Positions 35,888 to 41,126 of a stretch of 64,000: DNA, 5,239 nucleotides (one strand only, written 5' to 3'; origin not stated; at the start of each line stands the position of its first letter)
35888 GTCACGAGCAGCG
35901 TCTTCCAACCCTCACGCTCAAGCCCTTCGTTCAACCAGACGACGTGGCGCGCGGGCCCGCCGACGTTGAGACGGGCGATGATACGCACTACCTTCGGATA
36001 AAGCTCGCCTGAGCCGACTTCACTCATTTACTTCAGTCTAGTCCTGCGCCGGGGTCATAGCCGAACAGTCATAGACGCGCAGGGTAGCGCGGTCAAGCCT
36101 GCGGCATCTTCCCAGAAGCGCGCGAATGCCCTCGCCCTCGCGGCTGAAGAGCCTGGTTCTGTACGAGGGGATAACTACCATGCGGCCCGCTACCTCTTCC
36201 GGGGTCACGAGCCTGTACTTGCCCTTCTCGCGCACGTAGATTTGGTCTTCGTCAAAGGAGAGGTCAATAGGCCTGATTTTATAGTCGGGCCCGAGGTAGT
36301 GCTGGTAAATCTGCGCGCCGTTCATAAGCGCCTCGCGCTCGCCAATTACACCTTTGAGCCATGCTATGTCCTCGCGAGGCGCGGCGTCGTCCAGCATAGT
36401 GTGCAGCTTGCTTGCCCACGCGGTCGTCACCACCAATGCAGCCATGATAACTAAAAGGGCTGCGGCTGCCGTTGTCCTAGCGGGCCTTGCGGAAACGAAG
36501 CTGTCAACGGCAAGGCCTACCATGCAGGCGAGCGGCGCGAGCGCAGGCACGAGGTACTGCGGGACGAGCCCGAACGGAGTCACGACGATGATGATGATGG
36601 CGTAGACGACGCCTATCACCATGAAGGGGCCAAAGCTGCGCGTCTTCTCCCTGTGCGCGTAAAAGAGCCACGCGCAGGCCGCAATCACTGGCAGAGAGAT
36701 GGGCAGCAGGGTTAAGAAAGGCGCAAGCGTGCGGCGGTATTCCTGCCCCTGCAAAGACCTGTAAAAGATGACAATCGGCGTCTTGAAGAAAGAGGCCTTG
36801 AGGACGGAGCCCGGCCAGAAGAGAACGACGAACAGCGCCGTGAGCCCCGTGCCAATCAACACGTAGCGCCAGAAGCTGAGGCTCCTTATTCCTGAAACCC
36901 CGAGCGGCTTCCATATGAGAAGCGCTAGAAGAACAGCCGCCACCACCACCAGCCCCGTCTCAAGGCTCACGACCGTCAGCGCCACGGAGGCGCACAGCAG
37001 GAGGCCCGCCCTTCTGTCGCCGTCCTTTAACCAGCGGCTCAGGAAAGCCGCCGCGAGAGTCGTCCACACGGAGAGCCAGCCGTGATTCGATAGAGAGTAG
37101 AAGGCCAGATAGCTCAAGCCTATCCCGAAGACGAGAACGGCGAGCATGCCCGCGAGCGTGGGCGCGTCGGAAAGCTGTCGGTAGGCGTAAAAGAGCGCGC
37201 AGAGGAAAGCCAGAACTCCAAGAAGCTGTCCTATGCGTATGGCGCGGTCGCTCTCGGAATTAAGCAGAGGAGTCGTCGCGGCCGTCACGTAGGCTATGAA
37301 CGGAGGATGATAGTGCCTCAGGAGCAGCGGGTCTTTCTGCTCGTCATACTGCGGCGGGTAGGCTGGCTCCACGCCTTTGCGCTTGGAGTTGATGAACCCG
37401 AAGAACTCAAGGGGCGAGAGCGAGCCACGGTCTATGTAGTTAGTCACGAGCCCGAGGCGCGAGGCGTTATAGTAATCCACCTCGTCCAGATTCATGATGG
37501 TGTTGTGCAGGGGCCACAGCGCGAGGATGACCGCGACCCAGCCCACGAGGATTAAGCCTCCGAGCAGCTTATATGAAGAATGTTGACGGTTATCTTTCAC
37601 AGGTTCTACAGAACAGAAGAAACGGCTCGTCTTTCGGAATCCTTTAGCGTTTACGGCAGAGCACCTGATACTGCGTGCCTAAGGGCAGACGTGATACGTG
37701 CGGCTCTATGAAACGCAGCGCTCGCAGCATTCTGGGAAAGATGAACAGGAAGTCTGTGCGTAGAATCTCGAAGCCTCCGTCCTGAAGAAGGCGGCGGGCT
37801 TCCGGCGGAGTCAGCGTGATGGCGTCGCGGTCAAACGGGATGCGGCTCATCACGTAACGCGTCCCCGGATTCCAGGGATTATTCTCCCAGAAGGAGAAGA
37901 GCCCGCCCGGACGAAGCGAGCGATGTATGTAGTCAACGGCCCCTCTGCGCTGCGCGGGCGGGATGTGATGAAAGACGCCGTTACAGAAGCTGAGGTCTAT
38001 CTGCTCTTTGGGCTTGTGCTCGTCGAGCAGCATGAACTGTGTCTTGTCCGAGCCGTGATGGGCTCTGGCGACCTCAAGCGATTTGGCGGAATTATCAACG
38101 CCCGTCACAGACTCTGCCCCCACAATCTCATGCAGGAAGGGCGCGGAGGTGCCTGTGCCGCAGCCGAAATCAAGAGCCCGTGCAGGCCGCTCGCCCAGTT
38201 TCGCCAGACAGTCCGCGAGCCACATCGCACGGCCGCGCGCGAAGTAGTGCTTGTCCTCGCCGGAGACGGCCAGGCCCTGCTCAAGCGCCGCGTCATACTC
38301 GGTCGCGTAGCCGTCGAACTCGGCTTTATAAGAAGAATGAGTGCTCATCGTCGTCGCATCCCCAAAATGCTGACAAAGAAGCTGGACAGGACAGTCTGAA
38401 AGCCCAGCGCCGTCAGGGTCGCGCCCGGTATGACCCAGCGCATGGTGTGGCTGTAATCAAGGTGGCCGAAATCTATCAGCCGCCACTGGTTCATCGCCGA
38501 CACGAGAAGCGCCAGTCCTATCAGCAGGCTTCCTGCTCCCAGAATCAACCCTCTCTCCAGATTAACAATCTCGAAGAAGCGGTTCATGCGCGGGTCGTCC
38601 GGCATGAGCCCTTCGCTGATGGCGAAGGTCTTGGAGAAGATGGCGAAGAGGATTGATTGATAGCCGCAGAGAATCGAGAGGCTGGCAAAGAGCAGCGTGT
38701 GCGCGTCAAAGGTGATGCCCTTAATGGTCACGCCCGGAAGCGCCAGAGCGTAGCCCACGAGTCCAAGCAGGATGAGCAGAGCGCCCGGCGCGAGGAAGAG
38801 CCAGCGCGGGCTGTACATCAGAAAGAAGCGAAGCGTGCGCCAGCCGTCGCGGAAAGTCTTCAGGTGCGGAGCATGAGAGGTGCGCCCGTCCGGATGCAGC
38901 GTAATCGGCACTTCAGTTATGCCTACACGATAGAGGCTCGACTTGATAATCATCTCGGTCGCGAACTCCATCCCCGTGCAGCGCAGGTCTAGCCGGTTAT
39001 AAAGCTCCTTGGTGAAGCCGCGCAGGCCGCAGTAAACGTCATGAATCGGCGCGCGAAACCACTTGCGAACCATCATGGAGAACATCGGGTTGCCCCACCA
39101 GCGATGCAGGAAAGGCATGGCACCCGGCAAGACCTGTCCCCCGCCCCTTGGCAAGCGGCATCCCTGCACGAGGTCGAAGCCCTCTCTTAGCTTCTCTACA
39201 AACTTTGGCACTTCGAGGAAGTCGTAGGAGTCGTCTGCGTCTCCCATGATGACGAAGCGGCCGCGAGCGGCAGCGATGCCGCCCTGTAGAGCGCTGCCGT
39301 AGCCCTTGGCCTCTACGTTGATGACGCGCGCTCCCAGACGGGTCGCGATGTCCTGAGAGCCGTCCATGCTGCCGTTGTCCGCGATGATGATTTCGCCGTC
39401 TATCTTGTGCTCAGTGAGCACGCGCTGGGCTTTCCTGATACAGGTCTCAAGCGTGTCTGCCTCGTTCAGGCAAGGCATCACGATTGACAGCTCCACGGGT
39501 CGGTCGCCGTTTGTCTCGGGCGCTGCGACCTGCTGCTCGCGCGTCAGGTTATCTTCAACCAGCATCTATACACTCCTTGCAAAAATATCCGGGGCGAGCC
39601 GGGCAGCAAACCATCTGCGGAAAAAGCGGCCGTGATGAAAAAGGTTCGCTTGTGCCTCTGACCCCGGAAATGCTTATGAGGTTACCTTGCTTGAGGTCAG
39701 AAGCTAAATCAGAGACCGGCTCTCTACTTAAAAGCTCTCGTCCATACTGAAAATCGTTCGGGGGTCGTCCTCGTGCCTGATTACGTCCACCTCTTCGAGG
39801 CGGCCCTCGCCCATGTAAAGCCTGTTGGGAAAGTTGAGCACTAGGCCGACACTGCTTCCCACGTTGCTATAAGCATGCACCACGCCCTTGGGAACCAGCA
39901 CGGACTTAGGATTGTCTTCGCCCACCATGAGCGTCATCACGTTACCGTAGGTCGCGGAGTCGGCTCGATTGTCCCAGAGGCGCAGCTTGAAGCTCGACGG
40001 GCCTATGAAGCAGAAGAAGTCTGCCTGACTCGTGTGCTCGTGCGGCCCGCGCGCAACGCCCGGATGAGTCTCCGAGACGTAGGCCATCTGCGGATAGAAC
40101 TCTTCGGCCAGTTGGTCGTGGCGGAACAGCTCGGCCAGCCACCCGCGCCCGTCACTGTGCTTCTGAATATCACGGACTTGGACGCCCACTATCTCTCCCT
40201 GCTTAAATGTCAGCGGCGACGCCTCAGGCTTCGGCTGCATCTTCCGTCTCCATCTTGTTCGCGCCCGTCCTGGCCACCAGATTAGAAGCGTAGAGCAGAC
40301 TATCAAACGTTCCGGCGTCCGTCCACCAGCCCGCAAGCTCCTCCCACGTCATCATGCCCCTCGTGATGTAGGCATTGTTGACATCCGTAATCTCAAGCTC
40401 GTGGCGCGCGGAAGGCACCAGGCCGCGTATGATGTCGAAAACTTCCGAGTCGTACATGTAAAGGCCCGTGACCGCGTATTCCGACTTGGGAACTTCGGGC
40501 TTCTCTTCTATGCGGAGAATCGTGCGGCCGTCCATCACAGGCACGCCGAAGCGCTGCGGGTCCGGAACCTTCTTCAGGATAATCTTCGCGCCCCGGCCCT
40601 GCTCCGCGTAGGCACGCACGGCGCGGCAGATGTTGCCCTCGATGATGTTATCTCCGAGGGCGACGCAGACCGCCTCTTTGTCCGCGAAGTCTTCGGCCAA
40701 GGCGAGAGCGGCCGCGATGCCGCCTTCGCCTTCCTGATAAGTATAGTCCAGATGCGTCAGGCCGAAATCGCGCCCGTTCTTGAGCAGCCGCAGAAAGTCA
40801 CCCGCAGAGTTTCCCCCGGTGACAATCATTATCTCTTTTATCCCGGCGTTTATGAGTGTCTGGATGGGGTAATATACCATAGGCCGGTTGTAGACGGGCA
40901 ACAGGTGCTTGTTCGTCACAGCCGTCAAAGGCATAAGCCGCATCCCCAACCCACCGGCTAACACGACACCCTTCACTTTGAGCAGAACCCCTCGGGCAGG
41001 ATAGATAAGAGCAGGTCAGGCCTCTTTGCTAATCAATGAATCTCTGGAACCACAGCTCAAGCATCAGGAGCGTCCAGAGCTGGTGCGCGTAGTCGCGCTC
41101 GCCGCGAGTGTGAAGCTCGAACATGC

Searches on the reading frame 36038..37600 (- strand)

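Call 7: search_protein_families(library=pfam, proteins=[window:36038-37600:-], max_evalue=0.00001)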
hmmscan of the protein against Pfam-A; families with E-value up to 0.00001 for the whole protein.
window:36038-37600:- (520 aa): 1 family
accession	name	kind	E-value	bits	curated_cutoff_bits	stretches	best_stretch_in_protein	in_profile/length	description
PF13231.12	PMT_2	-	8.6e-08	33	26.1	1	98-262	2-160/160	Dolichyl-phosphate-mannose-protein mannosyltransferase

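Call 67: search_protein_families(library=ncbifam, proteins=[window:36038-37600:-], max_evalue=0.00001)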
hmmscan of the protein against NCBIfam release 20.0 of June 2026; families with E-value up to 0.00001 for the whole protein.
window:36038-37600:- (520 aa): 0 families

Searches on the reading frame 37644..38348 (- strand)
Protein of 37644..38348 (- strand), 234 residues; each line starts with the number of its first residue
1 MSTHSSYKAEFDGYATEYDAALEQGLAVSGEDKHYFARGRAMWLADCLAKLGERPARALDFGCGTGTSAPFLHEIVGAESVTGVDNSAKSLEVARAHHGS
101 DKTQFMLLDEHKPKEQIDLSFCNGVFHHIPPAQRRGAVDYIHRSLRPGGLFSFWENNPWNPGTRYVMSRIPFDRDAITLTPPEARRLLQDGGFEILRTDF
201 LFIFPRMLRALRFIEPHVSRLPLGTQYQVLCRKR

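Call 7: search_protein_families(library=pfam, proteins=[window:37644-38348:-], max_evalue=0.00001)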
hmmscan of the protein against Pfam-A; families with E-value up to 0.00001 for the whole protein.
window:37644-38348:- (234 aa): 5 families
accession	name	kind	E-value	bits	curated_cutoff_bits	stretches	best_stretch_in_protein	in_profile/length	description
PF13649.12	Methyltransf_25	-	4.9e-17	62.9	27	1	59-149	2-97/97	Methyltransferase domain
PF08241.18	Methyltransf_11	-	4.2e-16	59.8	21.2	1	59-152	1-94/95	Methyltransferase domain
PF08242.18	Methyltransf_12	-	4e-14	53.6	30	1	59-151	1-98/98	Methyltransferase domain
PF13489.12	Methyltransf_23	-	5.1e-12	46.3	27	1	45-155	14-118/164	Methyltransferase domain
PF13847.12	Methyltransf_31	-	7.5e-11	42.4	27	1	57-152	6-108/145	Methyltransferase domain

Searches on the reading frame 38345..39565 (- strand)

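Call 7: search_protein_families(library=pfam, proteins=[window:38345-39565:-], max_evalue=0.00001)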
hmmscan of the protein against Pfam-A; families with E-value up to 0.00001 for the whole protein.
window:38345-39565:- (406 aa): 1 family
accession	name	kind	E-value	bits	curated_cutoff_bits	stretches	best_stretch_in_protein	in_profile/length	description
PF00535.33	Glycos_transf_2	-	3e-24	86.3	23.3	1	27-191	1-166/168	Glycosyl transferase family 2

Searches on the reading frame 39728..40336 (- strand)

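Call 7: search_protein_families(library=pfam, proteins=[window:39728-40336:-], max_evalue=0.00001)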
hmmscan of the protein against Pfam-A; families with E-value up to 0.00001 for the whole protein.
window:39728-40336:- (202 aa): 2 families
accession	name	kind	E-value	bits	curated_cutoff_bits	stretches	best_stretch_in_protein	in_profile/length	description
PF00908.23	dTDP_sugar_isom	-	1.2e-10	41.8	27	1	48-160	3-120/168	dTDP-4-dehydrorhamnose 3,5-epimerase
PF14667.12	Polysacc_synt_C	-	1.6e-08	35.1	28.7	1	60-174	1-103/111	Polysaccharide biosynthesis C-terminal domain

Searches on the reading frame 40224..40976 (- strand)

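Call 7: search_protein_families(library=pfam, proteins=[window:40224-40976:-], max_evalue=0.00001)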
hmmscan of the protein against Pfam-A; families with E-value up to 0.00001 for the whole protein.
window:40224-40976:- (250 aa): 2 families
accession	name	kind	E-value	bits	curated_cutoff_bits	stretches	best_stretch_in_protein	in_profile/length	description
PF00483.29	NTP_transferase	-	7.9e-54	183.3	21.2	1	2-234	1-242/245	Nucleotidyl transferase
PF12804.13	NTP_transf_3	-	1.5e-10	41.9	27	1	3-130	1-117/160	MobA-like NTP transferase domain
